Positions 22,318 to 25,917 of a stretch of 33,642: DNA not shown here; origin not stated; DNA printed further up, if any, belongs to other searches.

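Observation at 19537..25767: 2076-aa protein with an apparent split papain-type catalytic centre (Q-x5-C, then H, then N-T-W-G about 700 residues later)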

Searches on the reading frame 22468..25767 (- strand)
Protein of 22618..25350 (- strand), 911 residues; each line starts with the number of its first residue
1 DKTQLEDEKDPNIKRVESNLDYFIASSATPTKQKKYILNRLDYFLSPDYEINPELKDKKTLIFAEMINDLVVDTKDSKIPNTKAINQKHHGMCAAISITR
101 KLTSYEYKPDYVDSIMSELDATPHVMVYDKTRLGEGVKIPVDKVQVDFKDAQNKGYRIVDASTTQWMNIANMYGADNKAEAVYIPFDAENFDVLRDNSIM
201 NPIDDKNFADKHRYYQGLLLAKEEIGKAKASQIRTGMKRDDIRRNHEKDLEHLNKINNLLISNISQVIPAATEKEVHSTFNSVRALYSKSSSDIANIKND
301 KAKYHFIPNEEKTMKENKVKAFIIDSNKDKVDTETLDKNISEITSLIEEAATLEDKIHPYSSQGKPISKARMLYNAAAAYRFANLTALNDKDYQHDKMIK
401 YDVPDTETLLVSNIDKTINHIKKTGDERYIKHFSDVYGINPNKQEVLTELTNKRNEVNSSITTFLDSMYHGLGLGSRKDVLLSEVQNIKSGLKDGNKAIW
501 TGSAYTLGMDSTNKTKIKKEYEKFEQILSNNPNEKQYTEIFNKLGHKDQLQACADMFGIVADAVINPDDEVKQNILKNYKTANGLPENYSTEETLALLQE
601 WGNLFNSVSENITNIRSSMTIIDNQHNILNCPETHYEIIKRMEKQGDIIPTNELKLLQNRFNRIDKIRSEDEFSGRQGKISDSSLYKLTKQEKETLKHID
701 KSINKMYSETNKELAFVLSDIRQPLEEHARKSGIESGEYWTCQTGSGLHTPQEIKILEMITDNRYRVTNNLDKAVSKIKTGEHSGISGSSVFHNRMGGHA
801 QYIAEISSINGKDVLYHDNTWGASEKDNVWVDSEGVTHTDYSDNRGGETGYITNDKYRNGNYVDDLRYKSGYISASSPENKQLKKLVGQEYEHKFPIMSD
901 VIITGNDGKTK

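Call 32: predict_structure(alignment_id=A3)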
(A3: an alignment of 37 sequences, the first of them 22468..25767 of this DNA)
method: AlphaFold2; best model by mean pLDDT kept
length: 1100 residues; sequences in the alignment: 37
mean_pLDDT: 88.6   pTM: 0.83
mean pLDDT of the five models: 88.6, 87.3, 86.8, 86.0, 84.7
residues with pLDDT >= 90: 685; 70-90: 355; 50-70: 45; < 50: 15
segments of 3 or more residues with pLDDT < 50: 1-13
pLDDT, mean of each block of 10 residues (from residue 1): 31 69 95 94 95 93 95 90 93 94 91 88 96 96 87 92 94 97 96 94 93 77 57 80 94 96 93 93 92 89 91 84 91 89 92 95 95 90 92 95 93 92 90 82 91 94 90 93 95 85 87 97 94 92 94 96 94 94 95 95 94 94 92 86 86 87 94 94 94 93 86 89 83 90 94 95 87 94 93 94 82 58 89 96 95 94 91 77 76 92 91 91 90 85 91 84 79 88 81 88 90 84 85 89 79 71 67 80 85 75
secondary structure, 60 per line:
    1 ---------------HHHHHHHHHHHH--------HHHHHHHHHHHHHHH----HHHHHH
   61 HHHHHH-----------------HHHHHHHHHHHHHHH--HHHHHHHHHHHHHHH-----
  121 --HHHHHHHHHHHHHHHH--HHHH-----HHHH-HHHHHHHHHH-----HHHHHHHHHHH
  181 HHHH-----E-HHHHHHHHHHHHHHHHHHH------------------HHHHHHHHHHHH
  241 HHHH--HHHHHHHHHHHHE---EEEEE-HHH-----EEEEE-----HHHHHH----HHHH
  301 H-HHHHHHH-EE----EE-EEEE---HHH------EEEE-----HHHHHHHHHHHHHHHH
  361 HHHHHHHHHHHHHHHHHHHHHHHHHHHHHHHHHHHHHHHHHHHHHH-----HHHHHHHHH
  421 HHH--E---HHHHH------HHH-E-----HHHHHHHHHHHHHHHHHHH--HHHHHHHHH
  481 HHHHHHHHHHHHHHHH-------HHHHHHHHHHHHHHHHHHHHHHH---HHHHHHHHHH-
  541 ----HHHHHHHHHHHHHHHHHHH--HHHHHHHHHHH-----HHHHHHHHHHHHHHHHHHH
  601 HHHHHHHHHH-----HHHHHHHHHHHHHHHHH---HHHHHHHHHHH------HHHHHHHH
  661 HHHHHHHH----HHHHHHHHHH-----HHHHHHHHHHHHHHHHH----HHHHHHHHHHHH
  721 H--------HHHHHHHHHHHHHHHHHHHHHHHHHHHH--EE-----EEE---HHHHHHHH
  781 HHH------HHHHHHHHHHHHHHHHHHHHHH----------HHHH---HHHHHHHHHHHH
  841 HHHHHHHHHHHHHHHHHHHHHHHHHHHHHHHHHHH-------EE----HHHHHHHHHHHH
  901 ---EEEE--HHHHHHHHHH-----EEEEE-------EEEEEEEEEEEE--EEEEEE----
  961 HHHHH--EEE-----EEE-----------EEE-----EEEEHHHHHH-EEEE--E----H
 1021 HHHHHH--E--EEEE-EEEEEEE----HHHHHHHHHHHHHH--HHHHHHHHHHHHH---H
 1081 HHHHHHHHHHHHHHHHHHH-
elements in order (helices of 4 or more, strands of 3 or more residues): H16-27 H36-50 H55-66 H84-98 H101-115 H123-138 H141-144 H150-153 H155-164 H170-184 H192-210 H229-244 H247-258 E263-267 E277-281 H287-292 H297-301 H303-309 E320-323 E336-339 H345-406 H412-423 H430-434 H451-469 H472-496 H504-526 H530-539 H545-563 H566-576 H582-610 H616-632 H636-646 H653-668 H673-682 H688-704 H709-721 H730-757 E767-769 H773-783 H790-811 H822-825 H829-875 H889-900 E904-907 H910-919 E925-929 E937-948 E951-956 H961-965 E968-970 E976-978 E990-992 E998-1001 H1002-1007 E1009-1012 H1020-1026 E1032-1035 E1037-1043 H1048-1061 H1064-1076 H1080-1099
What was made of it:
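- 25321..25767 (-): Residues 1-149: conserved N-terminal helical region that packs on the catalytic module. AF2 helices 16-144 (call 32).
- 24733..25320 (-): Residues 150-345: N-lobe (papain L-domain-like). Carries the Gln226-x5-Cys232 motif, the Cys helix 229-244 and the conserved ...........QWMN block. Helix N-cap position of C232 in the model (call 32).
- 25090..25092 (-): Gln226 codon: proposed oxyanion-hole residue, six residues before the nucleophile. The loop 221-230 is modelled with low confidence (pLDDT 57, call 32).
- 25072..25074 (-): Cys232 codon: proposed catalytic nucleophile at the N-terminus of helix 229-244. Model secondary structure (call 32).
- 23143..24732 (-): Residues 346-875: about 530-aa all-helical insertion between the two lobes. 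Contains a possible internal duplication (540-602 vs 611-673). AF2 model, helices 345-875 with pLDDT mostly above 85 (call 32).
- On Clan CA (papain-fold) cysteine peptidases: AF2 model: helix 229-244, strand 937-948, strand 951-956 followed by N958 (call 32).
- The loop carrying Q226 has pLDDT 57 (call 32). The Q226 loop is poorly modelled (pLDDT 57, call 32). C232 is at a helix N-cap (call 32).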

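Call 35: fold_search(model_id=the predicted structure, library=pdb)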
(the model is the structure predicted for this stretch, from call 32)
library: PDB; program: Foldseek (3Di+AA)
matches with E <= 10: 161; with E <= 0.001: 0
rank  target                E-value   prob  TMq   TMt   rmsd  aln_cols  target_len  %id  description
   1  8tkf_A                4.1e-01  0.05  0.07  0.04  37.2      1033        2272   12  Human Type 3 IP3 Receptor - Activated State (+IP3/ATP/JD Ca2+) (released 2023-11-08)
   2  7fap_A                5.5e-01  0.03  0.07  0.07  36.9      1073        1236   11  Structure of VAR2CSA-CSA 3D7 (released 2022-05-04)
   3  7n6g_3N               5.7e-01  0.05  0.04  0.09  54.5       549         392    9  C1 of central pair (released 2022-05-18)
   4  7a0g_HHH              7.1e-01  0.06  0.04  0.11  37.5       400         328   10  Structure of the SmhB pore of the tripartite alpha-pore forming toxin, Smh, from Serratia marcescens. (released 2021-03-31)
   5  7n6g_3O               7.7e-01  0.06  0.05  0.12  49.4       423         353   13  C1 of central pair (released 2022-05-18)
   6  5gpj_D                8.0e-01  0.03  0.06  0.08  38.9       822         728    9  Crystal Structure of Proton-Pumping Pyrophosphatase (released 2016-12-28)
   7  7sqc_1K               8.3e-01  0.07  0.05  0.12  47.4       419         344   14  Ciliary C1 central pair apparatus isolated from Chlamydomonas reinhardtii (released 2022-04-13)
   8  6h2f_J                8.7e-01  0.07  0.06  0.12  30.4       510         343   10  Structure of the pre-pore AhlB of the tripartite alpha-pore forming toxin, AHL, from Aeromonas hydrophila. (released 2019-07-10)
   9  7a0g_AAA              9.4e-01  0.10  0.06  0.16  34.1       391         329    9  Structure of the SmhB pore of the tripartite alpha-pore forming toxin, Smh, from Serratia marcescens. (released 2021-03-31)
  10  6sue_A                9.4e-01  0.02  0.06  0.03  44.1       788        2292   12  Structure of Photorhabdus luminescens Tc holotoxin pore, Mutation TccC3-D651A (released 2019-11-06)
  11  7zr1_C                9.8e-01  0.03  0.05  0.06  79.7       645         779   12  Chaetomium thermophilum Mre11-Rad50-Nbs1 complex bound to ATPyS (composite structure) (released 2023-01-11)
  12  6zqb_UJ               1.0e+00  0.02  0.05  0.05  75.3      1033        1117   12  Cryo-EM structure of the 90S pre-ribosome from Saccharomyces cerevisiae, state B2 (released 2020-09-23)
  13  1qz7_A                1.1e+00  0.04  0.05  0.09  34.6       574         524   11  Beta-catenin binding domain of Axin in complex with beta-catenin (released 2003-11-18)
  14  7n6g_3V               1.1e+00  0.04  0.05  0.10  57.3       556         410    9  C1 of central pair (released 2022-05-18)
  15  9i8w_A                1.3e+00  0.03  0.05  0.08  36.6       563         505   11  Beta-catenin armadillo with cyclic peptide and Compound 3 (released 2026-02-18)
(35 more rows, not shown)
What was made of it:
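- The 1100-residue model found nothing (call 35).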

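Call 38: search_protein_representatives(protein=window:22618-25350:-)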
Query: 911 residues. Proteins with E-value up to 0.001 (for the whole library): 165; up to 1e-10: 149; up to 1e-30: 129. The best 150 are listed.
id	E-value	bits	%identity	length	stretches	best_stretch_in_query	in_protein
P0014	0.0e+00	1051.4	52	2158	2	1-911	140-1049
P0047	1.2e-296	1003.3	51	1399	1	1-911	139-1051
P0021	1.8e-260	883.5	47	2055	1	2-910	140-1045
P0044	5.1e-259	878.7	46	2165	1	1-909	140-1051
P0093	1.4e-236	804.5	46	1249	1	3-909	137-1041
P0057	9.1e-226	768.7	46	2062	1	4-907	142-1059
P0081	1.3e-215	735.2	42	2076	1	10-910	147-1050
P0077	2.8e-210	717.5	42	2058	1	15-906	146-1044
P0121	4.3e-183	627.6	41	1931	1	3-910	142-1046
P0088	9.9e-183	626.3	39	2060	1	4-907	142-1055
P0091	6.5e-173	593.9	39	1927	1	4-907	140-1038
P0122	5.2e-170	584.3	38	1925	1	1-909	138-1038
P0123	4.0e-168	578.0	38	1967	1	5-910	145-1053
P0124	6.3e-167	574.1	38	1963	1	1-906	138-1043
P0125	1.1e-166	573.3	38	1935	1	3-909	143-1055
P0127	1.5e-161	556.3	40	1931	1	4-905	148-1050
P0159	2.2e-104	367.2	28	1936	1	4-908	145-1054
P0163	4.7e-95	336.3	30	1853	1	15-909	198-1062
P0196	1.2e-64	235.7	31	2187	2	6-270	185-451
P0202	2.3e-62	228.1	33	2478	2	11-207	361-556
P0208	9.9e-61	222.8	33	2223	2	15-218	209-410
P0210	3.6e-59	217.6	29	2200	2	9-317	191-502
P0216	6.2e-56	206.9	31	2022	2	10-286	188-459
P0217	7.7e-56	206.6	32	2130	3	15-384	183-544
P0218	6.9e-55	203.4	35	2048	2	7-227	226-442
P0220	2.8e-51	191.5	26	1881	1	6-846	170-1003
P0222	2.5e-50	188.3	30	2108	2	8-284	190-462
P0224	1.2e-48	182.8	26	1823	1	15-896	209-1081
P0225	1.2e-47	179.4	31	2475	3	12-253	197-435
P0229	6.8e-44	167.0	31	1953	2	11-353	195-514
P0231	3.0e-42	161.6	27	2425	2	16-344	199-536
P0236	8.6e-37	143.5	32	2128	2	15-209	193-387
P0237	2.0e-33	132.4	29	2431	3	16-231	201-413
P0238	5.2e-29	117.8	27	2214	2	12-257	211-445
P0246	3.8e-23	98.4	26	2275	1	12-906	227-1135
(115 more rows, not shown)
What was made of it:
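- The family keeps its full architecture everywhere it is found (call 38). About 165 clusters at 50% identity of full-length homologues have the same architecture (call 38).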

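Call 40: list_cluster_members(proteins=[P0246, P0237, P0225, P0202, P0224, P0238, P0220, P0163, P0159, P0001])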
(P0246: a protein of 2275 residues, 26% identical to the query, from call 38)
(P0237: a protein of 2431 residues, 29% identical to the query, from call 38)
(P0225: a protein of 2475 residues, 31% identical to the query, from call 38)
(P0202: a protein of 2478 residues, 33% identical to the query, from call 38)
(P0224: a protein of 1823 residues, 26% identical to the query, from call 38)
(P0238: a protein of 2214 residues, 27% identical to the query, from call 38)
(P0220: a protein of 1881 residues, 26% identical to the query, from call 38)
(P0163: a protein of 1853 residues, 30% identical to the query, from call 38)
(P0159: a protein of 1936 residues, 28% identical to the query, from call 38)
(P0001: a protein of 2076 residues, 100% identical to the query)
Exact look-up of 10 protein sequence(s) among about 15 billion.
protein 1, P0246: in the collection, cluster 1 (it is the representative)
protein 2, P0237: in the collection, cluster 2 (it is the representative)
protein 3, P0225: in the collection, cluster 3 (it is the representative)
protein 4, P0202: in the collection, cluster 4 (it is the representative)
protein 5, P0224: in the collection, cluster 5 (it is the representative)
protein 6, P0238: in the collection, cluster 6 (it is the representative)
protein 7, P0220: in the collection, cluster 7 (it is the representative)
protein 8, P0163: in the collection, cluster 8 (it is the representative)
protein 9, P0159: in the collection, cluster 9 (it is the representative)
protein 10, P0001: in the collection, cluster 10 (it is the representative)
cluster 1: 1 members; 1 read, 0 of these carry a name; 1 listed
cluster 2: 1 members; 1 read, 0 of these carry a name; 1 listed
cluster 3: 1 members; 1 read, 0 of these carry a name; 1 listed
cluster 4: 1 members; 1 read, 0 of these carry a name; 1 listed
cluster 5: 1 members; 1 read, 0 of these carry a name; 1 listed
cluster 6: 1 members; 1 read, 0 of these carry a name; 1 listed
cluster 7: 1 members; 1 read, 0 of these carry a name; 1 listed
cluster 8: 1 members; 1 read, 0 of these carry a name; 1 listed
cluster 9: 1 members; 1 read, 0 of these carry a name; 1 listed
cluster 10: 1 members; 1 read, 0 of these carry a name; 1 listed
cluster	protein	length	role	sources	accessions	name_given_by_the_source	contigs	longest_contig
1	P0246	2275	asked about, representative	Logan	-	-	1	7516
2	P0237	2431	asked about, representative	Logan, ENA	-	-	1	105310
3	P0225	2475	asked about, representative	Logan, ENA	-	-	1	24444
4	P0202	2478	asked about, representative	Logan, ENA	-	-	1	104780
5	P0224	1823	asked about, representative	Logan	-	-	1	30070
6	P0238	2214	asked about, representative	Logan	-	-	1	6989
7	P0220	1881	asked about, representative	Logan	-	-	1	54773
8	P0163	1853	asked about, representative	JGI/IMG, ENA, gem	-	-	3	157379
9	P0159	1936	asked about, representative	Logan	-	-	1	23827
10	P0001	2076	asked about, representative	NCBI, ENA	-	-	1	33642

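Call 61: find_encoding_contigs(protein=P0237, flank=10000, max_places=2)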
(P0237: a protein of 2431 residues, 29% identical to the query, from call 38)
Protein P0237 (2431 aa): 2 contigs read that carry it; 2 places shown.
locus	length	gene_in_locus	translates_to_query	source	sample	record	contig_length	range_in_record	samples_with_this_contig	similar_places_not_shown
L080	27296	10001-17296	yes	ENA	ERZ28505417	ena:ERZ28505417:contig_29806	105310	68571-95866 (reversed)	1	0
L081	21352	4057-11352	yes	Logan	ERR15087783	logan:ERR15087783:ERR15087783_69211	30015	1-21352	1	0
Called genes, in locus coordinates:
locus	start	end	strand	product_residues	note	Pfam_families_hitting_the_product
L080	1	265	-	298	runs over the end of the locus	PF00009:GTP_EFTU, PF00350:Dynamin_N (faint), PF01926:MMR_HSR1, PF02421:FeoB_N, PF02492:cobW (faint), PF03193:RsgA_GTPase (faint), PF16897:MMR_HSR1_Xtn (faint), PF07650:KH_2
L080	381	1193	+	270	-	PF00218:IGPS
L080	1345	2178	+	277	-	-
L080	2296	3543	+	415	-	-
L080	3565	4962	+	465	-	PF25954:Beta-barrel_RND_2 (weak), PF25990:Beta-barrel_YknX, PF26002:Beta-barrel_AprE (weak)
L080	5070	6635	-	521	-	PF01694:Rhomboid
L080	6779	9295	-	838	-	PF02861:Clp_N, PF13191:AAA_16 (weak), PF00004:AAA, PF17871:AAA_lid_9, PF00004:AAA, PF07724:AAA_2, PF07728:AAA_5, PF10431:ClpB_D2-small, +8 more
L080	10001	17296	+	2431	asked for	-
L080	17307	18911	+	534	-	-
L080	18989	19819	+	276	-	-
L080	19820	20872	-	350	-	-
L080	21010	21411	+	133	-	PF00595:PDZ, PF13180:PDZ_2, PF17820:PDZ_6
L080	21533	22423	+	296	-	-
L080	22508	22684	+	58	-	-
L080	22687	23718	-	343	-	-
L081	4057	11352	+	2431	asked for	-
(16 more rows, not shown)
